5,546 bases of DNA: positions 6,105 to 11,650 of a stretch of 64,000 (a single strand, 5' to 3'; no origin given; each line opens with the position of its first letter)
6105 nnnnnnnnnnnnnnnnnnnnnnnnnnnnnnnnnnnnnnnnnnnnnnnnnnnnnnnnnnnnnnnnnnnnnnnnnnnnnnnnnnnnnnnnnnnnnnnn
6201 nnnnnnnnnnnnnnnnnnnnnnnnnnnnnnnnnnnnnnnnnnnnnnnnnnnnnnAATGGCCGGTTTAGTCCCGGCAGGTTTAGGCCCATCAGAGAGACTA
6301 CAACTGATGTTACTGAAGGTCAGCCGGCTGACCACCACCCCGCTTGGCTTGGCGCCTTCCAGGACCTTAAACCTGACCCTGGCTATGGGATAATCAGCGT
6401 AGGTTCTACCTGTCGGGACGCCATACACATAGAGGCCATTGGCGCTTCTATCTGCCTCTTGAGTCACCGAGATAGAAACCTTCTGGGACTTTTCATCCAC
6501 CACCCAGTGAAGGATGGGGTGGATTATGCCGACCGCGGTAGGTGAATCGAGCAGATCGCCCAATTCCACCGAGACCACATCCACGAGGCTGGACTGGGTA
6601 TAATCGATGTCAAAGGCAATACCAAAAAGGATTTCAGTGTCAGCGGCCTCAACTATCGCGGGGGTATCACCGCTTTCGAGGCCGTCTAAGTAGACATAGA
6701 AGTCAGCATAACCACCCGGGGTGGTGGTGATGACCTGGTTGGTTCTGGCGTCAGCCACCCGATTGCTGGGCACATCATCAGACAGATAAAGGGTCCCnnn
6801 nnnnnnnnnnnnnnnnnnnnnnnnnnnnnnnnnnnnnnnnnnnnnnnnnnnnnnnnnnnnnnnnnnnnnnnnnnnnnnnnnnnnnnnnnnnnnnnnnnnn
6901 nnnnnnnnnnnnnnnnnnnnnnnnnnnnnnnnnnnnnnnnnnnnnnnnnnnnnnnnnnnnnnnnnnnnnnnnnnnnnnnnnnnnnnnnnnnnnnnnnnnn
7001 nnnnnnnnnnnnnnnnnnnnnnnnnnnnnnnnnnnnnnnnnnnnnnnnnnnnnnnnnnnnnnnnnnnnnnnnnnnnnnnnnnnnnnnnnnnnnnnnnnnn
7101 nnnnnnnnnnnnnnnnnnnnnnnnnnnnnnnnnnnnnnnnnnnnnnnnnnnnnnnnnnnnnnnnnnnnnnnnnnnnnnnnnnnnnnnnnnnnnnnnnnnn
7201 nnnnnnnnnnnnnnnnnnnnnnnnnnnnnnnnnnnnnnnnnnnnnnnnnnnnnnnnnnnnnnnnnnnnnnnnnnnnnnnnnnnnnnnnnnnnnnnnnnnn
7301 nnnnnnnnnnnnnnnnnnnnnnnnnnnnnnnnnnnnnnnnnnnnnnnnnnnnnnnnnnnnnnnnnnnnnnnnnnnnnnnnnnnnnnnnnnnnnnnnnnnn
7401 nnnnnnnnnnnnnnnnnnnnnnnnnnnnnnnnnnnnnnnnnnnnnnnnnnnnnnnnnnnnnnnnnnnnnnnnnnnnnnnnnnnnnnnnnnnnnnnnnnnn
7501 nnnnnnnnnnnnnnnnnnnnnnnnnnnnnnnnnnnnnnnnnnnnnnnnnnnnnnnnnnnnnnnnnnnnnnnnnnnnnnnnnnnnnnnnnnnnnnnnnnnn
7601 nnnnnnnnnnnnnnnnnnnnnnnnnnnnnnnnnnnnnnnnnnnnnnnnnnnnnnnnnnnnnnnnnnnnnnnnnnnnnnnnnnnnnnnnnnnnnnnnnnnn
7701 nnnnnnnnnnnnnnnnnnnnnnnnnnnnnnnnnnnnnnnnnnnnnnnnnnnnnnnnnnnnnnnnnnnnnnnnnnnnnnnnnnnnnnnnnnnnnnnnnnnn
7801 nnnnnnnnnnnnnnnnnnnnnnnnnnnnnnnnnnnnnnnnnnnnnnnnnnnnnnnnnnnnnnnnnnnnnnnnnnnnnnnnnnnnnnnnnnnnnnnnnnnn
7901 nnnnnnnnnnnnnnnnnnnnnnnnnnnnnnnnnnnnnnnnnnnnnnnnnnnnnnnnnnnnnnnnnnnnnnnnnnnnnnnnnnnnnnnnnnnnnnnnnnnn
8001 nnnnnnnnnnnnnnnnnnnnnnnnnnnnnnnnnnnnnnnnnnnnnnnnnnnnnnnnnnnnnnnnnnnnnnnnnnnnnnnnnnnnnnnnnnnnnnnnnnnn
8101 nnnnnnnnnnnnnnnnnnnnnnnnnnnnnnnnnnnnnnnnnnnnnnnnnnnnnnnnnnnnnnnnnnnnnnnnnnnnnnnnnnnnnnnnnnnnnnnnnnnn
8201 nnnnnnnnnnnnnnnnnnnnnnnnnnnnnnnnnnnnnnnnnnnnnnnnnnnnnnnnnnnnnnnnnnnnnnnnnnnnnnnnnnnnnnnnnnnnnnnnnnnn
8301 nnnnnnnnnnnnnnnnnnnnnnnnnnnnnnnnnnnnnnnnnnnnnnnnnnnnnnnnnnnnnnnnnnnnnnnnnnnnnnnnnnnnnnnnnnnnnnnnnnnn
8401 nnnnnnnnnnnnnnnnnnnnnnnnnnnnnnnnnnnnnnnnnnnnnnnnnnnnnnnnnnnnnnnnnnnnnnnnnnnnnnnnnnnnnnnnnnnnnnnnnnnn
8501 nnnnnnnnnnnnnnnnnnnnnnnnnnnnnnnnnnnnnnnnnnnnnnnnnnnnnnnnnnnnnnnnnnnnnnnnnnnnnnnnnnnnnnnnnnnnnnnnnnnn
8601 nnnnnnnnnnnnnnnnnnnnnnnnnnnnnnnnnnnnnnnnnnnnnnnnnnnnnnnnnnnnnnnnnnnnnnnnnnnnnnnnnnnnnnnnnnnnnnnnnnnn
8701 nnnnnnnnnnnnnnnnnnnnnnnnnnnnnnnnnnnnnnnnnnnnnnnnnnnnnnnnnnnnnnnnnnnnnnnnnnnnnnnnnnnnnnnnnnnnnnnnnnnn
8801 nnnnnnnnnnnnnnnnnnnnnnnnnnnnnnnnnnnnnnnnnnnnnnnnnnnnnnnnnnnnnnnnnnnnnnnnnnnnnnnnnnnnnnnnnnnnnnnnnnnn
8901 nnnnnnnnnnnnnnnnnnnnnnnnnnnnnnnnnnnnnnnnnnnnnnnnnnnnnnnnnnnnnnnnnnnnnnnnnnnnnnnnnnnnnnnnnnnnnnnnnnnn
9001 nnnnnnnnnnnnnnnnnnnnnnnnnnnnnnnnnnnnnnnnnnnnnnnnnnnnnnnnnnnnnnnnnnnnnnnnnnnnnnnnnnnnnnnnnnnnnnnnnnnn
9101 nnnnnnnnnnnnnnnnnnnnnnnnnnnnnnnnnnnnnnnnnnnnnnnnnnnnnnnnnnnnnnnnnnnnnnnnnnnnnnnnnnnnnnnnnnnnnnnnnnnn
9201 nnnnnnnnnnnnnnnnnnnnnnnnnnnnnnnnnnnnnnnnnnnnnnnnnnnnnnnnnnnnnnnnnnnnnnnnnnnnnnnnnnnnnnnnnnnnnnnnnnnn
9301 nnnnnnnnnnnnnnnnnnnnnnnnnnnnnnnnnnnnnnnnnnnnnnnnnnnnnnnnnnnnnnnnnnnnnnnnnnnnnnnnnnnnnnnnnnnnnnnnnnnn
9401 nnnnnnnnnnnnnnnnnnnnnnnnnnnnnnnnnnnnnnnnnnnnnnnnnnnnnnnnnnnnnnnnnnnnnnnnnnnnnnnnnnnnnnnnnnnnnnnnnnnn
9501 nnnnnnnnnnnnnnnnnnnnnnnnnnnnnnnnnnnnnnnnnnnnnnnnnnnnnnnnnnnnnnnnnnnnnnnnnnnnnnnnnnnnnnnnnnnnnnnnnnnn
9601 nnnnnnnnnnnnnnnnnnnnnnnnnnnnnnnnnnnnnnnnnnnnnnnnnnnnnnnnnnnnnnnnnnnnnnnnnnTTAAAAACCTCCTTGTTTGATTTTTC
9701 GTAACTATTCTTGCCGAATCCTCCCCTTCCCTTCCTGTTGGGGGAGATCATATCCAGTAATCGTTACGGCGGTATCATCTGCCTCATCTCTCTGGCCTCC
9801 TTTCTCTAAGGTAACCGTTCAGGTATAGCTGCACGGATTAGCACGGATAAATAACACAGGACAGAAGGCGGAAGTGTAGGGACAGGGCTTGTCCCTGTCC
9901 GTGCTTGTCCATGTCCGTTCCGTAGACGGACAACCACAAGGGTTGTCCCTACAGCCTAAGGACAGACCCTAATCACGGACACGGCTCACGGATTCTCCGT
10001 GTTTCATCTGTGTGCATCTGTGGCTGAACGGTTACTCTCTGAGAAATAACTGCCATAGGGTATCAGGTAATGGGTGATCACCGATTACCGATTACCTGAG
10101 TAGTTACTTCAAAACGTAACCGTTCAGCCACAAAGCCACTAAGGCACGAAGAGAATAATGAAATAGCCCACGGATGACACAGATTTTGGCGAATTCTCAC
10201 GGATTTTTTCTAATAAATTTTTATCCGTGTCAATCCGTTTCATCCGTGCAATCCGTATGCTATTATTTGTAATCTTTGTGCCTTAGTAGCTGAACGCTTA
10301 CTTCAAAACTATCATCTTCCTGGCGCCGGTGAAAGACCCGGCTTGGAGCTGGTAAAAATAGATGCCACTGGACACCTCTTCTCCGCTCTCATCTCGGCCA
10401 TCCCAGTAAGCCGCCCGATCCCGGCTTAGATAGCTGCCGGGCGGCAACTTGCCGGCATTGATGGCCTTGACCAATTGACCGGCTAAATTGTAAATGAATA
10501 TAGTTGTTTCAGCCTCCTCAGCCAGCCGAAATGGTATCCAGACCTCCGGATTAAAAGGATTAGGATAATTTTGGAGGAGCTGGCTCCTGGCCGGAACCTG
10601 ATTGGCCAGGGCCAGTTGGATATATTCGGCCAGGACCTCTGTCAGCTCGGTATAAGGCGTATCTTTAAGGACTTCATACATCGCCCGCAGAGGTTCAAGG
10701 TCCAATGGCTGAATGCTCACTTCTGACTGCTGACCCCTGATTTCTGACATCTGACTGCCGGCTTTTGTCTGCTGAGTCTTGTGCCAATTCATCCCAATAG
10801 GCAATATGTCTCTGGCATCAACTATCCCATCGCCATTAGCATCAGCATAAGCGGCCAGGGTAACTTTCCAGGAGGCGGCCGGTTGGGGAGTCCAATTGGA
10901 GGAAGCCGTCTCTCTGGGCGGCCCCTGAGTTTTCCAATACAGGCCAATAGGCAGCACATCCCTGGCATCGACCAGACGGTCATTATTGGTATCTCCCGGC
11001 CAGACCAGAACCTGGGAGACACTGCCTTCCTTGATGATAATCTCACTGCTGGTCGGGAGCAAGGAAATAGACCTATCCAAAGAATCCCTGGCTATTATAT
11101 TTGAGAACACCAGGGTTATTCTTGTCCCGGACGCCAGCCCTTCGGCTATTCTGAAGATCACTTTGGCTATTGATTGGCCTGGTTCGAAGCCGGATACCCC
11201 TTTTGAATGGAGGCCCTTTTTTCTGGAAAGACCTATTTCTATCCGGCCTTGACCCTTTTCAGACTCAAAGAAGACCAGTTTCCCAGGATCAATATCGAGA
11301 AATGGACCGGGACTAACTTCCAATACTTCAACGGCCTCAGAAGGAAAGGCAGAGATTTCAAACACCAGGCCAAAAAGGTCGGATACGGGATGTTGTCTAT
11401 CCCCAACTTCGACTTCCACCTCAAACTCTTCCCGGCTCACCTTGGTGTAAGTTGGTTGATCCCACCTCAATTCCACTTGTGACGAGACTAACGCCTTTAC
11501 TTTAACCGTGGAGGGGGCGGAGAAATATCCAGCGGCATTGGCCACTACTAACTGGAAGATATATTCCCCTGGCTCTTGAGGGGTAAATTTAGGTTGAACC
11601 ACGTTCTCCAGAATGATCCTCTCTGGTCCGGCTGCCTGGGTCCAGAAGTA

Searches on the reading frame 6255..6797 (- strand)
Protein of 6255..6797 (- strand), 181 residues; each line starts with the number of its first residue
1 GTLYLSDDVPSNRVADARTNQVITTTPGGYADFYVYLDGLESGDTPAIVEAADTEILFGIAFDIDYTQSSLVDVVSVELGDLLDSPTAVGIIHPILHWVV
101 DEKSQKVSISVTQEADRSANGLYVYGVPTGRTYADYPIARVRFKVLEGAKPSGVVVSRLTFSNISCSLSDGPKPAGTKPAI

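Call 13: search_protein_families(library=pfam, proteins=[window:6255-6797:-], max_evalue=10)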
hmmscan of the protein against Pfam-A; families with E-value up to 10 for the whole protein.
seq(181 aa): 0 families

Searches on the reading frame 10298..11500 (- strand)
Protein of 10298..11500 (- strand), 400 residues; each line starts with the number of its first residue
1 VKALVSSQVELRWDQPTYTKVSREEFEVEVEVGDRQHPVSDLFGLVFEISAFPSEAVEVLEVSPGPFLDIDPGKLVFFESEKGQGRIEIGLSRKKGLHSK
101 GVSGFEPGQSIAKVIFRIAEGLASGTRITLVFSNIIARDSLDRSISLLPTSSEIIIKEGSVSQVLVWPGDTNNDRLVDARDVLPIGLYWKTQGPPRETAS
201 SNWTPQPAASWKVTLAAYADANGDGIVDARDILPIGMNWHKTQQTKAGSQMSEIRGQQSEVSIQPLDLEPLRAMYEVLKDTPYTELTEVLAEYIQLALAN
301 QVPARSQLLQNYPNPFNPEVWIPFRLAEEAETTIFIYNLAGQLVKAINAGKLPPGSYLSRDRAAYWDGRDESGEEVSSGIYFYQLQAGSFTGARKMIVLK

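Call 31: search_protein_families(library=ncbifam, proteins=[window:10298-11500:-], max_evalue=0.01)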
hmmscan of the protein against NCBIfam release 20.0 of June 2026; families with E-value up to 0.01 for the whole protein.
window:10298-11500:- (400 aa): 6 families
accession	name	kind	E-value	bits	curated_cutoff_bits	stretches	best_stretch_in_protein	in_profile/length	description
NF033707.1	T9SS_sortase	equivalog_domain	1e-08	33.4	420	1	298-389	988-1079/1095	type IX secretion system sortase PorU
TIGR04183.1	Por_Secre_tail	domain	4e-07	29.9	23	1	312-398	2-71/72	T9SS type A sorting domain-containing protein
NF052228.1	T9SS_PorZ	equivalog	0.00016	20.3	260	1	311-384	675-739/757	type IX secretion system anionic LPS delivery protein PorZ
NF005176.1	PRK06655.1-1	equivalog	0.00028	20.8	230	1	329-388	96-150/197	flagellar hook assembly protein FlgD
NF052323.1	T9SSA_dep_M6i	equivalog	0.00064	17.8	600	1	311-394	960-1032/1043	T9SS-dependent M6-like inactivated metalloprotease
NF038113.1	T9SSA_dep_M36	equivalog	0.0064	14.7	885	1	304-398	790-868/869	T9SS-dependent M36 family metallopeptidase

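Call 33: find_homologous_proteins(query=window:10301-11500:-, max_evalue=0.001)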
Query window:10301-11500:- (400 aa): 2972 proteins with E <= 0.001 among 8000 candidates; the best 120 are listed.
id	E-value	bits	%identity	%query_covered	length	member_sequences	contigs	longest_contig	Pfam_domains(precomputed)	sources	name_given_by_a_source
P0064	1.1e-134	468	71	75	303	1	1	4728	PF00404.25,PF18962.8,PF13860.13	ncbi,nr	ncbi:MAG: T9SS type A sorting domain-containing protein, partial [bacterium]|nr:T9SS type A sorting 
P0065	5.3e-97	344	42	94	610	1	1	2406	PF00404.25,PF00963.25,PF18962.8,PF13860.13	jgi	jgi:hypothetical protein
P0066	2.3e-78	282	40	97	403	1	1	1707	PF18962.8,PF13860.13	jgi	jgi:hypothetical protein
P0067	1.1e-77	280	41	94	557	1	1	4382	PF00404.25,PF18962.8,PF13860.13,PF01436.28,PF25021.2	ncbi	ncbi:FlgD immunoglobulin-like domain containing protein, partial [Candidatus Poribacteria bacterium]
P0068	5.9e-74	268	38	94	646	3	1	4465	PF13229.13,PF13860.13,PF05048.20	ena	-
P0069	4.3e-73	265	37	95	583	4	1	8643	PF23598.2,PF00404.25,PF18962.8,PF12799.14,PF13860.13,PF13855.13,PF23211.1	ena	-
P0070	1.5e-72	263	41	94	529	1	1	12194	PF22352.3,PF00404.25,PF00963.25,PF18962.8,PF13860.13,PF05345.19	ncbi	ncbi:MAG: putative Ig domain-containing protein [bacterium]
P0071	4.8e-72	262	39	96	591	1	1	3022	PF00404.25,PF18962.8,PF13860.13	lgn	-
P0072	7.4e-71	258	36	94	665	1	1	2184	PF00404.25,PF18962.8,PF13860.13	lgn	-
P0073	6.4e-69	251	42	61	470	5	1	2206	PF00404.25,PF00963.25,PF13860.13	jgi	jgi:hypothetical protein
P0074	2.6e-68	249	43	61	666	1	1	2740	PF00404.25,PF00963.25,PF13860.13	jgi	jgi:hypothetical protein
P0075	3.9e-67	245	48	60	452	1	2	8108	PF00404.25,PF18962.8,PF13860.13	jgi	jgi:hypothetical protein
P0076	4.7e-67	245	42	57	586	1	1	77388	PF00404.25,PF00963.25,PF18962.8,PF13860.13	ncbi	-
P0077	4.1e-66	242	47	59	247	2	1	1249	PF00404.25,PF18962.8,PF13860.13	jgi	jgi:hypothetical protein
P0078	2.7e-65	239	46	60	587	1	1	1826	PF18962.8,PF13860.13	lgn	-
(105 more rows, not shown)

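Call 44: find_related_loci(query=A3, collection=genome_contigs, flank=10000)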
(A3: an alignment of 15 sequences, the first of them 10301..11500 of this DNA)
Query A3 (400 aa) in genome_contigs; peptide patterns used: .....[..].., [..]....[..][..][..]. (x = any residue, [..] = any of these).
600 stretches matched a pattern (row limit reached: there are more); 587 encode a relative of the query (tblastn E <= 1e-3); the best 80 are kept; 79 distinct loci.
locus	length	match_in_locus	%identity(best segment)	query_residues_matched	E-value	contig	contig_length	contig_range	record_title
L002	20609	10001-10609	35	170-400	6e-36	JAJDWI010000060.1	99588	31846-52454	MAG: Candidatus Poribacteria bacterium isolate jk18x25bins.18 k141_437866, whole genome shotgun sequence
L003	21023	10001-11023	29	57-400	7e-36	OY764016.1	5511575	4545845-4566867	MAG: Candidatus Poribacteria bacterium isolate 9fae2ea3-c9b7-404b-9456-b4c0b6541956 genome assembly, chromosome: 1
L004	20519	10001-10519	42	219-400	1e-35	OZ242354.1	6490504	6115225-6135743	MAG: Candidatus Poribacteria bacterium isolate 342ba744-3869-4f81-a489-a0f16b16fbc4 genome assembly, chromosome: 1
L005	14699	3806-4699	30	70-400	1e-35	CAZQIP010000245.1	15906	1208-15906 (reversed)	MAG TPA_asm: uncultured bacterium isolate SRP338948_co1_32 genome assembly, contig: k141_380961, whole genome shotgun se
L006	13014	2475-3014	42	208-400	4e-35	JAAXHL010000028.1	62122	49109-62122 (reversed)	MAG: Candidatus Poribacteria bacterium isolate Plut_88888 unfiltered_Plut_88888_genomic_contig_477058, whole genome shot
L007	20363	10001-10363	53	283-400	2e-35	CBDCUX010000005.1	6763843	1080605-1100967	MAG: Candidatus Poribacteria bacterium isolate e6ba5316-27cc-4a72-bad8-a94c688688a0 genome assembly, contig: contig_5, w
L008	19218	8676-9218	34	223-400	4e-35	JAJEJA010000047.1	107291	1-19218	MAG: Candidatus Poribacteria bacterium isolate p16x63bins.62 k141_379315, whole genome shotgun sequence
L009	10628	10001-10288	58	305-400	4e-35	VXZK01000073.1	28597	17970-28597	MAG: Candidatus Poribacteria bacterium isolate SB0670_bin_33 NODE_833_length_28597_cov_17.253591, whole genome shotgun s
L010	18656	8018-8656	37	215-400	6e-35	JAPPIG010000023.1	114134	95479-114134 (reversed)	MAG: Candidatus Poribacteria bacterium isolate RHO2_bin_17 NODE_266_length_114134_cov_61.067111, whole genome shotgun se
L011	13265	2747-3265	40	220-400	1e-34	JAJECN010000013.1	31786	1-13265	MAG: Candidatus Poribacteria bacterium isolate jk18xAbins.24 k141_287410, whole genome shotgun sequence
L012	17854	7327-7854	41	220-400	1e-34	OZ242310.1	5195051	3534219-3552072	MAG: Candidatus Poribacteria bacterium isolate 20da2b61-0884-4a9e-940d-2acfcc06f24a genome assembly, chromosome: 1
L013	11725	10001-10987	30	39-400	9e-34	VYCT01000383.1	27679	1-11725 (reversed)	MAG: Candidatus Poribacteria bacterium isolate SB0675_bin_22 NODE_774_length_27679_cov_12.278671, whole genome shotgun s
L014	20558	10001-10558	41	214-400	1e-33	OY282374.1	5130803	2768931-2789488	MAG: Candidatus Poribacteria bacterium genome assembly, chromosome: 1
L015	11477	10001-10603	36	220-400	1e-35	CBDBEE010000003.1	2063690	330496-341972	MAG: Candidatus Poribacteria bacterium isolate 9eb15a66-94a6-4ca6-bf90-476f30333b94 genome assembly, contig: contig_3, w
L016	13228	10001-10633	36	214-400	8e-33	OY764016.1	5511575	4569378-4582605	MAG: Candidatus Poribacteria bacterium isolate 9fae2ea3-c9b7-404b-9456-b4c0b6541956 genome assembly, chromosome: 1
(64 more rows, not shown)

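Call 50: find_encoding_contigs(protein=P0064, flank=10000, max_places=3)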
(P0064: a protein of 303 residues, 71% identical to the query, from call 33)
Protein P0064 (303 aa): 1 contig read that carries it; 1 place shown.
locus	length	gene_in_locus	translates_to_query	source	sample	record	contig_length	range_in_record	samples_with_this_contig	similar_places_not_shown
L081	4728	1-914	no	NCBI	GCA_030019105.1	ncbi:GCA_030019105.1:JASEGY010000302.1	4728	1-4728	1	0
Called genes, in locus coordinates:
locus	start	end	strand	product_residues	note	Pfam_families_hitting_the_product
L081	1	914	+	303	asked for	PF00404:Dockerin_1, PF18962:Por_Secre_tail (faint), PF13860:FlgD_ig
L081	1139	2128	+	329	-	-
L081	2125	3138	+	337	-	PF18152:DAHP_snth_FXD, PF00793:DAHP_synth_1, PF03102:NeuB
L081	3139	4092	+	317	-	PF03807:F420_oxidored (weak), PF02153:PDH_N, PF20463:PDH_C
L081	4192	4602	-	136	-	-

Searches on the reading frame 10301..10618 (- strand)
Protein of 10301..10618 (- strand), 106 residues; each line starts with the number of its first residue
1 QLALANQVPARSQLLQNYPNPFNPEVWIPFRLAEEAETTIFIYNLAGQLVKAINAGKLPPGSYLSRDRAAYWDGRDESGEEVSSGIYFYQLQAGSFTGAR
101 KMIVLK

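Call 13: search_protein_families(library=pfam, proteins=[window:10301-10618:-], max_evalue=10)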
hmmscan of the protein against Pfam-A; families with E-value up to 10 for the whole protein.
seq(106 aa): 3 families
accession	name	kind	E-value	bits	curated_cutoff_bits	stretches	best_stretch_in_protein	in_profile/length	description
PF18962.6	Por_Secre_tail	-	1.4e-08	35.4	27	2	18-57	2-52/75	Secretion system C-terminal sorting domain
PF13860.13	FlgD_ig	-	5.3e-08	33.2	27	1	32-93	18-75/79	FlgD Ig-like domain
PF13585.12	CHU_C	-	3.2e-05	24.4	27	1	35-93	26-72/86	CHU_C Type IX secretion signal domain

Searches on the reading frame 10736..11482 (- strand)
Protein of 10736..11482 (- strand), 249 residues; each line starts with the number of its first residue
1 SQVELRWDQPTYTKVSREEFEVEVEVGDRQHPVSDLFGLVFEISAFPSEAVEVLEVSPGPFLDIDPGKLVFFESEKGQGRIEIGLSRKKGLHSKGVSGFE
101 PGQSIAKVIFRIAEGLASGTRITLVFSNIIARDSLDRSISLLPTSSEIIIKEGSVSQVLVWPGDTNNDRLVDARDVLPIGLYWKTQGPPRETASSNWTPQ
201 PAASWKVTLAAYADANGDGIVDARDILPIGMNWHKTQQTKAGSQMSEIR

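Call 66: search_solved_structures(query=A5, max_evalue=0.01)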
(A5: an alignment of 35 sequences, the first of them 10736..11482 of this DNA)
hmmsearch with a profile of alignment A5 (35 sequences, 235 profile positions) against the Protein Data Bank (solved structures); distinct sequences matched with E-value up to 0.01: 2.
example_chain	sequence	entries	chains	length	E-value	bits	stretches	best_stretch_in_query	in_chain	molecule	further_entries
7onh_A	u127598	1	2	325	0.0019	20.9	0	85-142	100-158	SAKe6BE-L3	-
2y3n_B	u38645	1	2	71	0.0032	20.2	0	204-227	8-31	CELLULOSOMAL FAMILY-48 PROCESSIVE GLYCOSIDE HYDROLASE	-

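Call 75: predict_structure(alignment_id=A5)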
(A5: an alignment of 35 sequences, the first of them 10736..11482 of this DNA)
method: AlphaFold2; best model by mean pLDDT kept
length: 249 residues; sequences in the alignment: 35
mean_pLDDT: 89.6   pTM: 0.66
mean pLDDT of the five models: 89.6, 89.0, 88.8, 88.8, 84.9
residues with pLDDT >= 90: 175; 70-90: 57; 50-70: 7; < 50: 10
segments of 3 or more residues with pLDDT < 50: 240-249
pLDDT, mean of each block of 10 residues (from residue 1): 91 88 95 96 97 95 82 90 91 82 92 91 98 96 96 74 96 98 95 93 86 97 98 83 38
secondary structure, 60 per line:
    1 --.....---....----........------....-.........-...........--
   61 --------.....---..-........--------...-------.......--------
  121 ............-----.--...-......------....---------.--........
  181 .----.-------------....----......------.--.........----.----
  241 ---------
elements in order: E3-7 E11-14 E19-26 E33-36 E38-46 E51-58 E69-73 E80-87 E96-98 E106-112 E121-132 E141-143 E145-150 E157-160 H173-181 E200-203 H208-213 H223-231

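Call 78: fold_search(model_id=the predicted structure, library=pdb)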
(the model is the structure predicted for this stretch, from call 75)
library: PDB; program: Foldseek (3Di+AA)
matches with E <= 10: 1978; with E <= 0.001: 76
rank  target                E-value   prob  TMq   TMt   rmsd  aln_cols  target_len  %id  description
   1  6kgf_C                2.7e-10  1.00  0.47  0.76   3.0       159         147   19  Crystal structure of CaDoc0917(R16D)-CaCohA2 complex at pH 8.2 (released 2020-07-08)
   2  5nrm_A                5.1e-10  1.00  0.49  0.81   2.7       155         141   15  Crystal structure of the sixth cohesin from Acetivibrio cellulolyticus' scaffoldin B in complex with Cel5 dockerin S51 (released 2018-01-31)
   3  4fl4_C                5.1e-10  1.00  0.47  0.38  14.8       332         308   11  Scaffoldin conformation and dynamics revealed by a ternary complex from the Clostridium thermocellum cellulosome (released 2012-06-27)
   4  4fl4_I                2.1e-09  1.00  0.47  0.39  14.0       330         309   11  Scaffoldin conformation and dynamics revealed by a ternary complex from the Clostridium thermocellum cellulosome (released 2012-06-27)
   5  4dh2_C                2.5e-09  1.00  0.45  0.68   3.5       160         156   14  Crystal structure of Coh-OlpC(Cthe_0452)-Doc435(Cthe_0435) complex: A novel type I Cohesin-Dockerin complex from Clost (released 2012-11-28)
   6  4fl4_L                2.5e-09  1.00  0.48  0.40  13.6       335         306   12  Scaffoldin conformation and dynamics revealed by a ternary complex from the Clostridium thermocellum cellulosome (released 2012-06-27)
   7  3kcp_A                2.5e-09  1.00  0.44  0.37  14.7       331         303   11  Crystal structure of interacting Clostridium thermocellum multimodular components (released 2010-02-09)
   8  6kge_A                2.7e-09  1.00  0.47  0.79   3.0       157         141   18  Crystal structure of CaDoc0917(R16D)-CaCohA2 complex at pH 5.5 (released 2020-07-08)
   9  6kgc_A                3.0e-09  1.00  0.48  0.80   3.0       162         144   19  Crystal structure of CaDoc0917(R49D)-CaCohA2 complex at pH 5.4 (released 2020-07-08)
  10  6kgf_A                5.3e-09  1.00  0.47  0.78   3.1       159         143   18  Crystal structure of CaDoc0917(R16D)-CaCohA2 complex at pH 8.2 (released 2020-07-08)
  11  4dh2_A                5.6e-09  1.00  0.47  0.71   3.1       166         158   13  Crystal structure of Coh-OlpC(Cthe_0452)-Doc435(Cthe_0435) complex: A novel type I Cohesin-Dockerin complex from Clost (released 2012-11-28)
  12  6kgd_A                7.0e-09  1.00  0.50  0.82   2.5       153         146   18  Crystal structure of CaDoc0917(R49D)-CaCohA2 complex at pH 8.0 (released 2020-07-08)
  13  2xdh                  8.8e-09  1.00  0.47  0.81   2.6       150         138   17  Non-cellulosomal cohesin from the hyperthermophilic archaeon Archaeoglobus fulgidus (released 2010-05-26)
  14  2jh2_A                8.8e-09  1.00  0.40  0.69   4.7       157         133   17  X-ray crystal structure of a cohesin-like module from Clostridium perfringens (released 2007-11-06)
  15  3ul4_A                1.2e-08  1.00  0.45  0.74   3.4       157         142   13  Crystal structure of Coh-OlpA(Cthe_3080)-Doc918(Cthe_0918) complex: A novel type I Cohesin-Dockerin complex from Clost (released 2012-11-28)
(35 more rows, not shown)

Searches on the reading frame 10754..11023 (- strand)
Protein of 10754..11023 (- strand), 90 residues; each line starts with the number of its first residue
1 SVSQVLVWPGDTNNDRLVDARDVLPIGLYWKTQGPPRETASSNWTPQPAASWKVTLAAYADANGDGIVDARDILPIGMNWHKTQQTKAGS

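Call 13: search_protein_families(library=pfam, proteins=[window:10754-11023:-], max_evalue=10)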
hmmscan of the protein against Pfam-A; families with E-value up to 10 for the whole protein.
seq(90 aa): 2 families
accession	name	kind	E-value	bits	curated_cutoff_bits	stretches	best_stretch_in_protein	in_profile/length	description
PF00404.24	Dockerin_1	-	4.5e-08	33.6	22.9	1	9-74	1-50/57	Dockerin type I domain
PF13517.12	FG-GAP_3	-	0.11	13.5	26.9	1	28-69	20-58/61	FG-GAP-like repeat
